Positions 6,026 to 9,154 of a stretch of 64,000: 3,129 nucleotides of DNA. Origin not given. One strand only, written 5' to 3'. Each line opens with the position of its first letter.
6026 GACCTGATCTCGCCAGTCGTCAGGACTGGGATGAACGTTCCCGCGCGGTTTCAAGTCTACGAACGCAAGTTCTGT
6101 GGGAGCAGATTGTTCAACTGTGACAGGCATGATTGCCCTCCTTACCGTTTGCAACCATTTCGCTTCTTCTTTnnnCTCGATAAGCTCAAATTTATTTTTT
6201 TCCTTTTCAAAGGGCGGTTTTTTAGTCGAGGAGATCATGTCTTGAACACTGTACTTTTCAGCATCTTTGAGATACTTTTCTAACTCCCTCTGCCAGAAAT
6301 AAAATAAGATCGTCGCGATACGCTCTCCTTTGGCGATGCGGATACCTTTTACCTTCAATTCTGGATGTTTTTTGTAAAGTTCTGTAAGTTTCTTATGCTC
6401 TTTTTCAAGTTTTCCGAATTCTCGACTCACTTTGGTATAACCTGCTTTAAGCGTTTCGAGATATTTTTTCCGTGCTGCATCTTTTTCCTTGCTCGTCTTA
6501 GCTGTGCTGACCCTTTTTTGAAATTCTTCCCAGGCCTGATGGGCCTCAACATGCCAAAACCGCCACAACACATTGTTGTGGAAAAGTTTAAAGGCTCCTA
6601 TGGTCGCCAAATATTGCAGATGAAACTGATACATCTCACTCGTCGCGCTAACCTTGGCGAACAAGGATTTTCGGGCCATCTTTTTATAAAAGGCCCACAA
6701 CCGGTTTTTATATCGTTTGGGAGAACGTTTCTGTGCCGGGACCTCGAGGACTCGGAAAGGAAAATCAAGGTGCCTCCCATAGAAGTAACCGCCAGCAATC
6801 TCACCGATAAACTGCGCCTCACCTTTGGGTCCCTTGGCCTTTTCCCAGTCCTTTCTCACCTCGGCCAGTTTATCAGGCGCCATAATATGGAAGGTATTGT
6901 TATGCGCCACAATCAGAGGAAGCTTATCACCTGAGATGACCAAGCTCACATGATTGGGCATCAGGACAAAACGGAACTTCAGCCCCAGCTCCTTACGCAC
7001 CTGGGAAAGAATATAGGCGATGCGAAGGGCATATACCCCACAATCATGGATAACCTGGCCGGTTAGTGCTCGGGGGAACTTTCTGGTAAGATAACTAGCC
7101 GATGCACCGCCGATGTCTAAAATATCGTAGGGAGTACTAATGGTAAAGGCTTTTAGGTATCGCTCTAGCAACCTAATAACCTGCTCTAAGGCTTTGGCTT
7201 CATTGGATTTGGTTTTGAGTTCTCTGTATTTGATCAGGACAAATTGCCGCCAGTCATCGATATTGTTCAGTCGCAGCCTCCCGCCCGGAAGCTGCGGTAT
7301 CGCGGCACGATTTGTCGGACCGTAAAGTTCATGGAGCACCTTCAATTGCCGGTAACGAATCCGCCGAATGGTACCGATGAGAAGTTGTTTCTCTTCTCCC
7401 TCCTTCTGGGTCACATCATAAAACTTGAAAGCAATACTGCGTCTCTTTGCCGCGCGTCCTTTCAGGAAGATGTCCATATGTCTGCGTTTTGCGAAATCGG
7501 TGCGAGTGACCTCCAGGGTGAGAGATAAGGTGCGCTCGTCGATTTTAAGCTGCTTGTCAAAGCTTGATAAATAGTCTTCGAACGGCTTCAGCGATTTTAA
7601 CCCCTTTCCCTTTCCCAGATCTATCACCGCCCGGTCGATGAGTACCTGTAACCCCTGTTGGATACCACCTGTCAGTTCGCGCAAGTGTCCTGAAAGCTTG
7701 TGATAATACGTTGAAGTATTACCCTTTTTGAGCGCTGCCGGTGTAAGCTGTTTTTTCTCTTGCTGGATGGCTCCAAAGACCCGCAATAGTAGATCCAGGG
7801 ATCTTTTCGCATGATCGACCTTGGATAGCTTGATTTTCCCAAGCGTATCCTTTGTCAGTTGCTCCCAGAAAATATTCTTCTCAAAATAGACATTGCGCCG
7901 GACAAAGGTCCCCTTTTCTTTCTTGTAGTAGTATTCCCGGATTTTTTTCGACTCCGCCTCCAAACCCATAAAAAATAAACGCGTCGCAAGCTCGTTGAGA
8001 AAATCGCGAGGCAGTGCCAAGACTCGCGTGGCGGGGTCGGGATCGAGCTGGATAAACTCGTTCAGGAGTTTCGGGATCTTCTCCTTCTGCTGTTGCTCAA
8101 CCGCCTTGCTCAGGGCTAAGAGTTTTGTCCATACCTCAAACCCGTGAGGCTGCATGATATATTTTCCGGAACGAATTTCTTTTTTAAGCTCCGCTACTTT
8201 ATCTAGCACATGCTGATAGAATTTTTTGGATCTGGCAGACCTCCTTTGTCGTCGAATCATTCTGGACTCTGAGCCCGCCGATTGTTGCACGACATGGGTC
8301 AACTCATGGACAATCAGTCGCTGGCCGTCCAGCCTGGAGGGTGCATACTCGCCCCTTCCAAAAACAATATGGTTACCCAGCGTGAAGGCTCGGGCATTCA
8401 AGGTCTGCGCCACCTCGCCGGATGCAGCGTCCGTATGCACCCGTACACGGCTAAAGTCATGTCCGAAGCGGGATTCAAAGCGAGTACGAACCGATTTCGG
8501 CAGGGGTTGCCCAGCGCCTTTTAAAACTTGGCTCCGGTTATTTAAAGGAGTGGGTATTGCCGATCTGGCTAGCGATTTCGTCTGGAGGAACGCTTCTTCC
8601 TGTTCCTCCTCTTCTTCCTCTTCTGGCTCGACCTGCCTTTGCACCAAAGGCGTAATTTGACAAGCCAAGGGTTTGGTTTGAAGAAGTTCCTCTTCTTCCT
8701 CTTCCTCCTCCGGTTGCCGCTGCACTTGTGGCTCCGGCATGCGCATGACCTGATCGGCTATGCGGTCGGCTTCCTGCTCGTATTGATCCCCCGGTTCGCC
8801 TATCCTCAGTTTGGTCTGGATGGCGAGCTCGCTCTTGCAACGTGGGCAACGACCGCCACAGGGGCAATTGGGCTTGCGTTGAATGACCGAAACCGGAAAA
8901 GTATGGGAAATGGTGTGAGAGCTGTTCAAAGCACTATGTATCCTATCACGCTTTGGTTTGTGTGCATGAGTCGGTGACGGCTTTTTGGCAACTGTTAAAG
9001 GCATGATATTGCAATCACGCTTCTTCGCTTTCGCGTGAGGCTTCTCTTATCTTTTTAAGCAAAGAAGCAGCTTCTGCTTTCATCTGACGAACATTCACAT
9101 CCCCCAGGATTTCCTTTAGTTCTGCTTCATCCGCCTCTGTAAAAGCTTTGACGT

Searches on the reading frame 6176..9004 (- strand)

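Call 38: search_protein_families(library=pfam, proteins=[window:6176-9004:-], max_evalue=0.001)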
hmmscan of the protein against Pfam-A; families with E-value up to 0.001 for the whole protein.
window:6176-9004:- (943 aa): 2 families
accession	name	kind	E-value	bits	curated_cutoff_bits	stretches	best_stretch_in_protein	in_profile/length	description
PF13699.11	eCIS_core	-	3e-32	111.1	22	1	167-244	1-78/79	eCIS core domain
PF11172.13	DUF2959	-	4.4e-05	24.2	26.8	1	830-929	18-116/190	Protein of unknown function (DUF2959)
